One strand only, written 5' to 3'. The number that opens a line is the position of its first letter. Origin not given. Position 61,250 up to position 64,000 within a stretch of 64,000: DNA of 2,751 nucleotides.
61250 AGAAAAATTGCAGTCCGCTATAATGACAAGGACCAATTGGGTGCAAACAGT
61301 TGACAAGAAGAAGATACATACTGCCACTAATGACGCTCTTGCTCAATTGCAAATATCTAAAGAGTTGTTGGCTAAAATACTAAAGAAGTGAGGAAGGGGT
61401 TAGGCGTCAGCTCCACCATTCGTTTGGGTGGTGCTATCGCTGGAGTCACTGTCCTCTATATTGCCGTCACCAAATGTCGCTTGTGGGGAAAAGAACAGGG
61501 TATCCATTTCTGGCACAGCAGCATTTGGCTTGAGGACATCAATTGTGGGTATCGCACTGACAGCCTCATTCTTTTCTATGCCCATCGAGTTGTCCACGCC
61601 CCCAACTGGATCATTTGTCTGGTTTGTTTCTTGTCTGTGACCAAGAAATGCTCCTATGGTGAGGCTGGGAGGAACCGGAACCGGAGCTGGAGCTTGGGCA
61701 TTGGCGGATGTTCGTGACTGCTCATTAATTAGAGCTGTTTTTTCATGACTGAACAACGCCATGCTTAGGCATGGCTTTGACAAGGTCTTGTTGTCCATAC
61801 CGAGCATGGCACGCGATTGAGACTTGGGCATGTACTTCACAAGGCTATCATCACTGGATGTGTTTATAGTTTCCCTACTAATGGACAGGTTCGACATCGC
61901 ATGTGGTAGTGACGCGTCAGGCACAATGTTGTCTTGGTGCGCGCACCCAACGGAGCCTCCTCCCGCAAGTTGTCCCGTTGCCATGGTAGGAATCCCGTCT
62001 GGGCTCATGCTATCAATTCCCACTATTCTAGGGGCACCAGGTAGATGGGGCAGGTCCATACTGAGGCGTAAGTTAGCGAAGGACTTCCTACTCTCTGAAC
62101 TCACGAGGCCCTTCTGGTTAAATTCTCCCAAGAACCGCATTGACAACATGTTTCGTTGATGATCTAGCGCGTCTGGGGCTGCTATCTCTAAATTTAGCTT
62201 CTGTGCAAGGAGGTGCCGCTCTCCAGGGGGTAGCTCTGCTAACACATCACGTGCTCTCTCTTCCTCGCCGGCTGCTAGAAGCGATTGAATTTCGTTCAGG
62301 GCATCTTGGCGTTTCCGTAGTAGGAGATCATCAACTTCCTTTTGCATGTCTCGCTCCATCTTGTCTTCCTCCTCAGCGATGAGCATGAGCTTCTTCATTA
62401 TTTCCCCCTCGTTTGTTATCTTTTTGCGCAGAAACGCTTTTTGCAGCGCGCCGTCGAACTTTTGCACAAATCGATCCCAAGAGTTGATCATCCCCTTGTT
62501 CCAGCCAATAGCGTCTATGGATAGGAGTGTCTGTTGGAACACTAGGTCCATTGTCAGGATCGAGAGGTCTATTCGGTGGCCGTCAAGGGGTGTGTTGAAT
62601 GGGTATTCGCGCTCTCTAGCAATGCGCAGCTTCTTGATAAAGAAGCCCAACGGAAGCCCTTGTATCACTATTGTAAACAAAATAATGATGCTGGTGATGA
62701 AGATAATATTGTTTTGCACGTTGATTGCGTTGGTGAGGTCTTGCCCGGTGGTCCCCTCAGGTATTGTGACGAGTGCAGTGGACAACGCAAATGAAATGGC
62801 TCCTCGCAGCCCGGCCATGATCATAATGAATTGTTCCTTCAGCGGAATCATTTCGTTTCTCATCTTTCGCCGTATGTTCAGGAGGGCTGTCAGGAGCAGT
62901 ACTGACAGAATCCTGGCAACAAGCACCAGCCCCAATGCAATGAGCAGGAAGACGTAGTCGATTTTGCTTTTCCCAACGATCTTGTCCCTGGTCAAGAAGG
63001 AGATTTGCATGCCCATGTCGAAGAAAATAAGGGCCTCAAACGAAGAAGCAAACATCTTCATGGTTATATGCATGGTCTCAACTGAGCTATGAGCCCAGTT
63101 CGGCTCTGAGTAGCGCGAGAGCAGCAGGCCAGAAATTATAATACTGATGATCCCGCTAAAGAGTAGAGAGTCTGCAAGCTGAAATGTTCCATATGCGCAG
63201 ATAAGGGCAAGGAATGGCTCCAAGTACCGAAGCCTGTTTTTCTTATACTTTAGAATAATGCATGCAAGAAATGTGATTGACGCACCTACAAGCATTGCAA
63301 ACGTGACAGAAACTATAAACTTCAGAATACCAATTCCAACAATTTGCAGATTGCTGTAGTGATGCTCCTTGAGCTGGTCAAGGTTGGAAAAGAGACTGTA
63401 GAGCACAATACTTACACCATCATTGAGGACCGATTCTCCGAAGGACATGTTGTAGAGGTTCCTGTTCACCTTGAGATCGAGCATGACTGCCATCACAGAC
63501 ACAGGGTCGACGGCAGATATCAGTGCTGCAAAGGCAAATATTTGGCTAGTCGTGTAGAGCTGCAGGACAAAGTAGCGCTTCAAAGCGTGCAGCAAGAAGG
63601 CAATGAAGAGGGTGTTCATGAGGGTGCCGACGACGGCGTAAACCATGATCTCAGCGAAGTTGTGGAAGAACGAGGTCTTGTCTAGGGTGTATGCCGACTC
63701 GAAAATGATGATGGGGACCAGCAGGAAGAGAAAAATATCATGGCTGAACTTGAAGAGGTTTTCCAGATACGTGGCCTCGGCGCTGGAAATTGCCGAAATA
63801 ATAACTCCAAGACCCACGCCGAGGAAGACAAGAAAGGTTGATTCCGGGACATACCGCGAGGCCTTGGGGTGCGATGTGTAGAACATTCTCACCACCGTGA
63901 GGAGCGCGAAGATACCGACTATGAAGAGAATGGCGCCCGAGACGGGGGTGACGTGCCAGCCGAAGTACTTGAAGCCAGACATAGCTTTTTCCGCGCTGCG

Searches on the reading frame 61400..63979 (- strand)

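Call 65: search_protein_families(library=pfam, proteins=[window:61400-63979:-], max_evalue=0.001)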
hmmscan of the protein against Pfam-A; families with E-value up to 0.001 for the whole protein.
window:61400-63979:- (859 aa): 1 family
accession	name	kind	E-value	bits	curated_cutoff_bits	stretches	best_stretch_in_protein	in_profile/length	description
PF00999.27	Na_H_Exchanger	-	2.4e-52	178.5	26.2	1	37-449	10-374/375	Sodium/hydrogen exchanger, transmembrane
